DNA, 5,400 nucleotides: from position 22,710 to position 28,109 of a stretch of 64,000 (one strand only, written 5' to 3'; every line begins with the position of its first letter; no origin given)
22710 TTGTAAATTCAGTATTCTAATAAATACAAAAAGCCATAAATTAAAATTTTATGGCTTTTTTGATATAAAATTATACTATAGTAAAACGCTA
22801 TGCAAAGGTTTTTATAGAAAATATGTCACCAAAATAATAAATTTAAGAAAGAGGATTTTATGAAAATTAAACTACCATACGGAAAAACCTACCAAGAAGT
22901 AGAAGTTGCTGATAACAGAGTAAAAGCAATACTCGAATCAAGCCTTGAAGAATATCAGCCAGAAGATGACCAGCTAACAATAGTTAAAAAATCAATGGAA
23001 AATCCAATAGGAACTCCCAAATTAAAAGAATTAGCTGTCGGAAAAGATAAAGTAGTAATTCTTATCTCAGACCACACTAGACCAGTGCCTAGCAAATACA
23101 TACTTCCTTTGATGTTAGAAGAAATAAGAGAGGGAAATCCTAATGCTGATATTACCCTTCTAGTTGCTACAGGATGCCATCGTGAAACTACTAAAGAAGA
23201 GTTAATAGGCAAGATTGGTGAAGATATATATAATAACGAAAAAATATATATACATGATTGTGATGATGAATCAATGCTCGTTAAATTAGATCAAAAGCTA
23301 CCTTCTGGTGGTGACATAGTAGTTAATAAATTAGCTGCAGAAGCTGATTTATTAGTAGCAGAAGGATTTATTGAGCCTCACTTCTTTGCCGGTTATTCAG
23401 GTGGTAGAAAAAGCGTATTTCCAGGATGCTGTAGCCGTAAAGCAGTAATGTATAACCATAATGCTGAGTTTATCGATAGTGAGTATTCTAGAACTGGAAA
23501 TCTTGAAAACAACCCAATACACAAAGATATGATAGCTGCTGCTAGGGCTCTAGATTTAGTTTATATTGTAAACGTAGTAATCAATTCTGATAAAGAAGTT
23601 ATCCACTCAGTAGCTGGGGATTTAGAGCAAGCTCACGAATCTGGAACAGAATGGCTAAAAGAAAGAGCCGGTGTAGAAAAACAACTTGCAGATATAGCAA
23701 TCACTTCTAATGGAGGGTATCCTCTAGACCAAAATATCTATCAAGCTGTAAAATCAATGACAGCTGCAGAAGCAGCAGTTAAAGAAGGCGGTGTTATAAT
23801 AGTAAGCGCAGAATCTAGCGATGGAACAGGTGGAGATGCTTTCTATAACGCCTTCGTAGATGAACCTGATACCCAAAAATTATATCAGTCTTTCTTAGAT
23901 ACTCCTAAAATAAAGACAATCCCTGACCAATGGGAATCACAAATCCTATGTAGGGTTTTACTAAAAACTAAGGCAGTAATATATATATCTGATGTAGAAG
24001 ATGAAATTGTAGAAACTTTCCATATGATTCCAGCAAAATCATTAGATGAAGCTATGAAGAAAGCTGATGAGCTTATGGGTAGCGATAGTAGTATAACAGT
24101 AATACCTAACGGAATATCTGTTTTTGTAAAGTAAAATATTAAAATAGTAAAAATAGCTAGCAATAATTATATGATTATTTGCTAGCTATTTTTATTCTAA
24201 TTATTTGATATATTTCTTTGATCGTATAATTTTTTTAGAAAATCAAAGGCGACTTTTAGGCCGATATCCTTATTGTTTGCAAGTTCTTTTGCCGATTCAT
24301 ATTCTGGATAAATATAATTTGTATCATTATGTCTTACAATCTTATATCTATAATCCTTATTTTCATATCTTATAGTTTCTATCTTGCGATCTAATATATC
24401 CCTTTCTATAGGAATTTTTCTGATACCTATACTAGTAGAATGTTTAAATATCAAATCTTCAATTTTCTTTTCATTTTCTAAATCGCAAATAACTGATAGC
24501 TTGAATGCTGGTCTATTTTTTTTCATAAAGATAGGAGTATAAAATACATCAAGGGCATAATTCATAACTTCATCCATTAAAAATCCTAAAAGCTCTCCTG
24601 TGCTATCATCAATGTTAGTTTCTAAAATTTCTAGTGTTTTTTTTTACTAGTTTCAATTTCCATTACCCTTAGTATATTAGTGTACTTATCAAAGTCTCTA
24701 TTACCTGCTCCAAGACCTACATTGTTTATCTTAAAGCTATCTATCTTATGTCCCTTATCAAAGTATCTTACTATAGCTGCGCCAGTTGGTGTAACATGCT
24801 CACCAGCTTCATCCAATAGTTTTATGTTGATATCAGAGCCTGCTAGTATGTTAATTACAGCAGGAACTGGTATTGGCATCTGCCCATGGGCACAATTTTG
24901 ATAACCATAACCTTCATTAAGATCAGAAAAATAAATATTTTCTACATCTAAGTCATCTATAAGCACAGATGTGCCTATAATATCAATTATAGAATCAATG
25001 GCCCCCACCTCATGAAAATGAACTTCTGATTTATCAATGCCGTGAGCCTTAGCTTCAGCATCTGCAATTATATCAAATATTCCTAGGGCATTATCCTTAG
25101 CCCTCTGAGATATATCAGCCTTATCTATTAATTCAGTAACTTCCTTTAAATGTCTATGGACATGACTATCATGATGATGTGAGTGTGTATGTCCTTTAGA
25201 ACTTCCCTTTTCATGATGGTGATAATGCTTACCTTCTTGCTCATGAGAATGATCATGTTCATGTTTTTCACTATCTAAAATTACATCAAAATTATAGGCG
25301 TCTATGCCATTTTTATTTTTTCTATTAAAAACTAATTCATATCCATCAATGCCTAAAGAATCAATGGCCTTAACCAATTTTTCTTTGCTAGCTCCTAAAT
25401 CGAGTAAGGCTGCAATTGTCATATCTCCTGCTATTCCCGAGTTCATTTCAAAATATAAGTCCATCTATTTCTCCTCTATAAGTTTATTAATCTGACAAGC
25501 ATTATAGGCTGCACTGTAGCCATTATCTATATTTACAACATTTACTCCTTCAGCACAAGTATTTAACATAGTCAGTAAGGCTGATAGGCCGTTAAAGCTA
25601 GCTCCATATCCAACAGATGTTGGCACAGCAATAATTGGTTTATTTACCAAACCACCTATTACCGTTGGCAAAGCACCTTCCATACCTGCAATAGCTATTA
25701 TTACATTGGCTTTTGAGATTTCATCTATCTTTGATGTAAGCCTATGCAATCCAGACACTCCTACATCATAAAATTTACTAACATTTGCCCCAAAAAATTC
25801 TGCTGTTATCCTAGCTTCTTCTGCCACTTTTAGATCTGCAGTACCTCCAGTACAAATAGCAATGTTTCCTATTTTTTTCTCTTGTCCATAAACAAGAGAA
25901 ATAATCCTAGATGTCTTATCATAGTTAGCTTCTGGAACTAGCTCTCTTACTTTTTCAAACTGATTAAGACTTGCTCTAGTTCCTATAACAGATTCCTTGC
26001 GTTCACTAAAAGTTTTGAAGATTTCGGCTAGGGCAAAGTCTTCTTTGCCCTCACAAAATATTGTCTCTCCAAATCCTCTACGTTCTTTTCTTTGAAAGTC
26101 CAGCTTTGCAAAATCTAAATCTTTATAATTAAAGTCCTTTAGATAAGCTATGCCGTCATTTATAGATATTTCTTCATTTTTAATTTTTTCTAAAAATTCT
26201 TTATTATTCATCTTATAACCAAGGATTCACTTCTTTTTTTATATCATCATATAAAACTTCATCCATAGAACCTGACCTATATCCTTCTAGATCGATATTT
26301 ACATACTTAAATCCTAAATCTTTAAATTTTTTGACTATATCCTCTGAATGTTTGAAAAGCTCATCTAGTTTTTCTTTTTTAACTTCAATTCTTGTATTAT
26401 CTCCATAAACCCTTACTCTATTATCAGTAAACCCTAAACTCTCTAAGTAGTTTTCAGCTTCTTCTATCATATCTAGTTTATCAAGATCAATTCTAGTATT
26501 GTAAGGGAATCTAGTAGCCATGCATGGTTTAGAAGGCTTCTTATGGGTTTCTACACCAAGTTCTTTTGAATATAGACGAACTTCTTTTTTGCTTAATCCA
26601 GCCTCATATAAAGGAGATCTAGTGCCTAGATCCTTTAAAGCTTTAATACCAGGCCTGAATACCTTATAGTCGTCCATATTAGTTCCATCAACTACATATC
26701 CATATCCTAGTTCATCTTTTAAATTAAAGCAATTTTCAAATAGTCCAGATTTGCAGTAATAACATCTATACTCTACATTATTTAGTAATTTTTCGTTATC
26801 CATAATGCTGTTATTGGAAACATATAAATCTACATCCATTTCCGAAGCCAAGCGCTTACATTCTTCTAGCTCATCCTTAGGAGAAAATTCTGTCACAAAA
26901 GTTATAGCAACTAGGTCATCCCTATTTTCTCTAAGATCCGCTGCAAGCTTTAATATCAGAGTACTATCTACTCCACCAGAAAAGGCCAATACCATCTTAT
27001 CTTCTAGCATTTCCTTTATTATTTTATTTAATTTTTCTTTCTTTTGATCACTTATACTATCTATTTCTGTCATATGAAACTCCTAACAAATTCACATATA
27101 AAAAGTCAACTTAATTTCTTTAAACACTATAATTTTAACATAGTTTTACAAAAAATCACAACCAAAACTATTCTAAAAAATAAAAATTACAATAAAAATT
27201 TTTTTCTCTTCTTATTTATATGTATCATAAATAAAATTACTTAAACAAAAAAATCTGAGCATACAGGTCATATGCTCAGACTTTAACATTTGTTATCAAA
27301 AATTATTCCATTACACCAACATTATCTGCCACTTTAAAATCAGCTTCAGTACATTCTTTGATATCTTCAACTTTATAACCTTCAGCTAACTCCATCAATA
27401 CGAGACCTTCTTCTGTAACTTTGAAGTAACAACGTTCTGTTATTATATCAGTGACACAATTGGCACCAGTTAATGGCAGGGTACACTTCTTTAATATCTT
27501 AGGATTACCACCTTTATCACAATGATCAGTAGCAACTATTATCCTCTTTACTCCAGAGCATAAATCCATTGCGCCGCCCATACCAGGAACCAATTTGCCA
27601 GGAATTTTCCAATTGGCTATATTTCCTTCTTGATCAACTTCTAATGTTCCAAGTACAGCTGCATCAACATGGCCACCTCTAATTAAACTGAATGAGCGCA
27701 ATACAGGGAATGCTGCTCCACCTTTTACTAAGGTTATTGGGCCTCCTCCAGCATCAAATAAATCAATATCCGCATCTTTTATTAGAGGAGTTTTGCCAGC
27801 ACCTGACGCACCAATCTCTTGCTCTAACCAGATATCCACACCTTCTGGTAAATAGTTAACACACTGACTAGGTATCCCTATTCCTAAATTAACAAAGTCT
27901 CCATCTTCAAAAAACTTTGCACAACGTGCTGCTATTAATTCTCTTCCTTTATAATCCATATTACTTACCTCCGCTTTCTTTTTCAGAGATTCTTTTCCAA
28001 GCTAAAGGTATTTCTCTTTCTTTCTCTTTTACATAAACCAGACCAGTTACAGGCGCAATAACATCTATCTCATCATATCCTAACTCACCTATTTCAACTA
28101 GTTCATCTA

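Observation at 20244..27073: Lactate utilisation/racemisation module placed divergently against the bcd-etfBA butyrate operon (candidate confurcating LDH/Etf system with LrgAB as carrier)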

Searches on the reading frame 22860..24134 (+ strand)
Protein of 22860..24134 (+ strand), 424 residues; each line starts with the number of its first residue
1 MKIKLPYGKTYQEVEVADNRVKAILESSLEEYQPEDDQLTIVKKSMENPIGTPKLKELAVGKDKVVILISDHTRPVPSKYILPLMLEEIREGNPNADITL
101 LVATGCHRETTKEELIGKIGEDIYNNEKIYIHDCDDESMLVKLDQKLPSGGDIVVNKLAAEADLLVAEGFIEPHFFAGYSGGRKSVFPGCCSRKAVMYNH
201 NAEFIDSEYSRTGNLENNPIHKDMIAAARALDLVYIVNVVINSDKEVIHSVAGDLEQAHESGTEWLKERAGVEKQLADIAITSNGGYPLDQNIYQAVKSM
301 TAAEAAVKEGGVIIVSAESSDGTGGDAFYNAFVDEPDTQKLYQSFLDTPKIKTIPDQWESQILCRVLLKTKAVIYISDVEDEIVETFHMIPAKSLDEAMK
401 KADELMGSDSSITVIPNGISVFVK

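Call 3: search_protein_families(library=pfam, proteins=[window:22860-24134:+])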
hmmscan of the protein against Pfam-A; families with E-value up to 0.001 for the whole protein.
window:22860-24134:+ (424 aa): 3 families
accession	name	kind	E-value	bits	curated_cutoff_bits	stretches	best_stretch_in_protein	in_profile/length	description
PF09861.14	Lar_N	-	3.8e-70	235.7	23.3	1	7-213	1-204/204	Lactate racemase N-terminal domain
PF21113.2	LarA_C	-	9.7e-64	214.3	25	1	272-423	1-152/152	Lactate racemase C-terminal domain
PF04015.17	DUF362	-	0.00099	19.6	24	0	121-244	60-170/200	Domain of unknown function (DUF362)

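Call 4: search_protein_families(library=ncbifam, proteins=[window:22860-24134:+])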
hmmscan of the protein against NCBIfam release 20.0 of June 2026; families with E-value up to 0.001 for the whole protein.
window:22860-24134:+ (424 aa): 6 families
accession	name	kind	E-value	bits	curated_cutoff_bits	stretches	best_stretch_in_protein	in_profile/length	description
NF033504.2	Ni_dep_LarA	equivalog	7.7e-181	601.4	460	1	2-424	1-422/422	nickel-dependent lactate racemase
NF052593.1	NPN_racem_MAR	equivalog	3.1e-110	368.6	500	1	3-422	1-412/415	nickel-dependent malate racemase, LarAH6 family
NF052525.1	NPN_LarAH10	equivalog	1.4e-94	317.2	540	1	2-421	2-423/426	NPN-dependent 2-hydroxyacid racemase, LarAH10 family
NF052595.1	NPN_LarAH5_MAR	equivalog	1.3e-86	291.2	462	1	3-422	1-412/415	nickel-dependent malate racemase, LarAH5 family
NF052592.1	LarAH_14_15_16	equivalog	2.4e-19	69.1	740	1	34-225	40-234/520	NPN-dependent hydroxyacid isomerase, LarAH14/15/16 family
NF052594.1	NPN_18_hexonate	equivalog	0.00074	18.3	500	0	57-243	20-216/411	nickel-dependent putative hexonate epimerase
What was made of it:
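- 22860..24134 (+): Nickel-pincer (NPN) lactate racemase LarA. Converts L-lactate to the D-form used by LctD. NF033504, 601 bits against a cut-off of 460 (call 4).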

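Call 31: search_solved_structures(query=window:22860-24134:+, max_evalue=1e-10, show_alignments=2)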
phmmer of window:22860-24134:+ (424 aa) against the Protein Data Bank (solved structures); distinct sequences matched with E-value up to 1e-10: 9.
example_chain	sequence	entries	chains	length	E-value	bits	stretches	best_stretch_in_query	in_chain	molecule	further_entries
2yjg_A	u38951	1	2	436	2.6e-138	464.7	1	3-424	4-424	LACTATE RACEMASE APOPROTEIN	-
8ezf_B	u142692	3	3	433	2.9e-136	458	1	3-424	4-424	Lactate racemase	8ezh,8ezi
6c1w_A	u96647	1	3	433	3.5e-136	457.7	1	3-424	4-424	Lactate racemase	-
5huq_A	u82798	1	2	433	3.6e-136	457.7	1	3-424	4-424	Lactate racemization operon protein LarA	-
9eid_A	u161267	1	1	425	3.8e-64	220.5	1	2-420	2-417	A broad-substrate spectrum lactate racemase A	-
9eia_A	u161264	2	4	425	5e-64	220.1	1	3-420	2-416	A broad-substrate spectrum lactate racemase A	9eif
6d6z_A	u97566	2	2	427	1.5e-58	202.1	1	2-402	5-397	Malate racemase Mar2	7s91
9q2u_A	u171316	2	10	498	3.7e-18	69.1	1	31-202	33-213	Lactate racemase A | LarA-like nickel-pincer nucleotide cofactor-utilizing enzyme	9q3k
9q3j_A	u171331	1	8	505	2.7e-13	53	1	4-201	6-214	DUF2088 domain-containing protein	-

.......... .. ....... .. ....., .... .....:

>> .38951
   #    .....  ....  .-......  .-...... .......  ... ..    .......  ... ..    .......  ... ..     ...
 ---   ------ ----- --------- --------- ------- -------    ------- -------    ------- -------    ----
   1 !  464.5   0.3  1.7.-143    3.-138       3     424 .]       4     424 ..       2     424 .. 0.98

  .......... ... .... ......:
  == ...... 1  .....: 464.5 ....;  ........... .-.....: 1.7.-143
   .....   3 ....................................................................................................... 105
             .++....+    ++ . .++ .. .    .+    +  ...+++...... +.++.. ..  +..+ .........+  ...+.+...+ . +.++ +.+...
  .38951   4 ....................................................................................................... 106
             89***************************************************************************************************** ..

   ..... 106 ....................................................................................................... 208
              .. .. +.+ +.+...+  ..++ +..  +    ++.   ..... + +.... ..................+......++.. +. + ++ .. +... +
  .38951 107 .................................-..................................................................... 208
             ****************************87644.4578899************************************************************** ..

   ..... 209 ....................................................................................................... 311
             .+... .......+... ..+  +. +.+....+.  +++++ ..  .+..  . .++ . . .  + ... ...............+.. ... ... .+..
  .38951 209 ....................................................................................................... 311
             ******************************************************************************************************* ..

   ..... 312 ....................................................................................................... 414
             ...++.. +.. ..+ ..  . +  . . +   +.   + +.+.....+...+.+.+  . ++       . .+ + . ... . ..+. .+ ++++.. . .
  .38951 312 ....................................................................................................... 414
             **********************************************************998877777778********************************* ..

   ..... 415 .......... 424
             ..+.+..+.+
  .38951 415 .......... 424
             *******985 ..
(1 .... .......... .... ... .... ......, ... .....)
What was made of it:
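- On Nickel-pincer lactate racemase system (LarA + LarB/C/E): The residues are conserved in the alignment to 5HUQ/8EZF (call 31).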

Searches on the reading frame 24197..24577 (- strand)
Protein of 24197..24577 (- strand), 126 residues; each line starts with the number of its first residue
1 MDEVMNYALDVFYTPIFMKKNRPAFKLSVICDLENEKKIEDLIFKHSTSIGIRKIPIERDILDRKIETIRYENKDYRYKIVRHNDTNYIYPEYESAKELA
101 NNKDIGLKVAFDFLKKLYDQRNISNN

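Call 3: search_protein_families(library=pfam, proteins=[window:24197-24577:-])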
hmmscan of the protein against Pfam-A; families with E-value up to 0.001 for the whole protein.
window:24197-24577:- (126 aa): 1 family
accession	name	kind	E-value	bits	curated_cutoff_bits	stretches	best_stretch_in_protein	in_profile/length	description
PF01969.22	Ni_insertion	-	9.2e-32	111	22.1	1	6-108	269-372/375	Nickel insertion protein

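Call 4: search_protein_families(library=ncbifam, proteins=[window:24197-24577:-])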
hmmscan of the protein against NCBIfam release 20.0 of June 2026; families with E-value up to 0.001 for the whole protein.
window:24197-24577:- (126 aa): 1 family
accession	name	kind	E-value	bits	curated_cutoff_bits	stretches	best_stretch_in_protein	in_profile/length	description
NF052512.1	nickel_LarC2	equivalog_domain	2.4e-29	101.8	50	1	8-96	28-117/118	nickel pincer cofactor biosynthesis protein LarC2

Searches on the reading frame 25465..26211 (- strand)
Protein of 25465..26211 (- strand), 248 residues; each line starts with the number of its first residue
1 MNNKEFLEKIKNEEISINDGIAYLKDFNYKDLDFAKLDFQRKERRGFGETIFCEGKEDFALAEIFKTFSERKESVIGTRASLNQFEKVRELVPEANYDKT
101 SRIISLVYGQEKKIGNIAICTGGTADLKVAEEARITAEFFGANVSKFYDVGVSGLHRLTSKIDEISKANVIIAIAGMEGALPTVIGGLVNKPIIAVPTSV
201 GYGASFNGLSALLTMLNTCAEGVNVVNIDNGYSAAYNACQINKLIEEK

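Call 3: search_protein_families(library=pfam, proteins=[window:25465-26211:-])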
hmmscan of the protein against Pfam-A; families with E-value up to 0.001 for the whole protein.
window:25465-26211:- (248 aa): 1 family
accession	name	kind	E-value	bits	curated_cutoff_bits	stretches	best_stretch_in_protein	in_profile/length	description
PF00731.26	AIRC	-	9.7e-18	64.6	30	1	117-244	2-129/148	AIR carboxylase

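Call 4: search_protein_families(library=ncbifam, proteins=[window:25465-26211:-])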
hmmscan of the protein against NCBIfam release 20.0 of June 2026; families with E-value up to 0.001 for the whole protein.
window:25465-26211:- (248 aa): 2 families
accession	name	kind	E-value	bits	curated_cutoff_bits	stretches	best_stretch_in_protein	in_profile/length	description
NF033503.1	LarB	equivalog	3.5e-86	288.2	175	1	37-243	1-208/209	nickel pincer cofactor biosynthesis protein LarB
TIGR01162.1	purE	equivalog_domain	1.5e-11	44.1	149.6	1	117-241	1-125/156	5-(carboxyamino)imidazole ribonucleotide mutase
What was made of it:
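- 25465..26211 (-): LarB, the NaAD carboxylase/hydrolase of NPN cofactor synthesis. NF033503, 288 bits against a cut-off of 175 (call 4).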

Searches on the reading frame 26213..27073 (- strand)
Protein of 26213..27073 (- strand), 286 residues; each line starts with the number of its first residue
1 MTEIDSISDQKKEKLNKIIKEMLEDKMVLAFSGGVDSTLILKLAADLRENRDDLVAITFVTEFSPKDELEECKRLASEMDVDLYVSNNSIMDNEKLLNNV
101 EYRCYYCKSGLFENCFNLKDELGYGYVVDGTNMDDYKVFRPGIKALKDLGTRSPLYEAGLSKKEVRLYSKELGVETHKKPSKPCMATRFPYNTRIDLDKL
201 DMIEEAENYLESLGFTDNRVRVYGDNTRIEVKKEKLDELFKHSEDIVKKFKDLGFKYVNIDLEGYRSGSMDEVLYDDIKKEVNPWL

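Call 3: search_protein_families(library=pfam, proteins=[window:26213-27073:-])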
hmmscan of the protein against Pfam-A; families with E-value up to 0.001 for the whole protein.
window:26213-27073:- (286 aa): 4 families
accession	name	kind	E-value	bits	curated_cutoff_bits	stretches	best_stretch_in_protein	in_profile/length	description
PF01171.26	ATP_bind_3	-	1.5e-06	28.5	27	1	26-101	1-77/182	PP-loop family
PF02540.23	NAD_synthase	-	8.1e-06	25.6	21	1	11-83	5-76/242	NAD synthase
PF00733.27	Asn_synthase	-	1.2e-05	25.6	21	1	29-92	22-86/354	Asparagine synthase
PF06508.19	QueC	-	0.00044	20.2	22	0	26-88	1-60/210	Queuosine biosynthesis protein QueC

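Call 4: search_protein_families(library=ncbifam, proteins=[window:26213-27073:-])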
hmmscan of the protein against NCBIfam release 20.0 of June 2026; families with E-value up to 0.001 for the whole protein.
window:26213-27073:- (286 aa): 10 families
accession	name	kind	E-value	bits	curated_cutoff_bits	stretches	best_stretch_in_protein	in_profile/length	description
TIGR00268.2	TIGR00268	equivalog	6.1e-85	284.6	150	1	10-270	1-258/259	ATP-dependent sacrificial sulfur transferase LarE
NF010587.0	PRK13980.1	equivalog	1.4e-07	31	255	1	9-86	16-92/267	NAD+ synthase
TIGR02432.1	lysidine_TilS_N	equivalog_domain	1.7e-06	28.1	93.6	1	26-101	1-80/189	tRNA lysidine(34) synthetase TilS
TIGR00884.1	guaA_Cterm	equivalog_domain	7.5e-05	22.2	338.75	1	13-85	5-76/310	glutamine-hydrolyzing GMP synthase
NF007942.0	PRK10660.1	equivalog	0.00012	21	606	1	14-95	6-92/439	tRNA lysidine(34) synthetase TilS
NF010392.0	PRK13820.1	equivalog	0.00019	20.6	512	1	25-86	3-62/395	argininosuccinate synthase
NF010588.0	PRK13981.1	equivalog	0.00027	19.5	479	1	25-84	286-344/546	NAD+ synthase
TIGR00364.1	TIGR00364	equivalog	0.00034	20.2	150.3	1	28-90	2-61/201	7-cyano-7-deazaguanine synthase QueC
TIGR00552.1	nadE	equivalog_domain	0.00045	19.5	63.65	1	16-82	14-80/251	NAD(+) synthase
NF001770.0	PRK00509.1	equivalog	0.00081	18.5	334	0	24-82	4-58/401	argininosuccinate synthase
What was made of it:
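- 26213..27073 (-): LarE, the ATP-dependent sulfur transferase of NPN cofactor synthesis. TIGR00268, 285 bits against a cut-off of 150 (call 4).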

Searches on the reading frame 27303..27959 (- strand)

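Call 3: search_protein_families(library=pfam, proteins=[window:27303-27959:-])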
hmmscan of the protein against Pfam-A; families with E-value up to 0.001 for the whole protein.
window:27303-27959:- (218 aa): 1 family
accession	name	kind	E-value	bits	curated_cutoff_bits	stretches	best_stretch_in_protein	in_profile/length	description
PF01144.29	CoA_trans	-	1.4e-29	103.5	23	1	7-202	2-216/217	Coenzyme A transferase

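Call 4: search_protein_families(library=ncbifam, proteins=[window:27303-27959:-])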
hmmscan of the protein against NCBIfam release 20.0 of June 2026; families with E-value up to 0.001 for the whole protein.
window:27303-27959:- (218 aa): 2 families
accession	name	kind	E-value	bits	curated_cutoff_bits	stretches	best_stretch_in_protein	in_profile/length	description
TIGR02428.1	pcaJ_scoB_fam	subfamily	1.9e-86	288.7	243.55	1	6-210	3-207/207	3-oxoacid CoA-transferase subunit B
NF052271.1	Staph_FadX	equivalog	5.9e-11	41.7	750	0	91-144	354-406/523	fatty acid degradation protein FadX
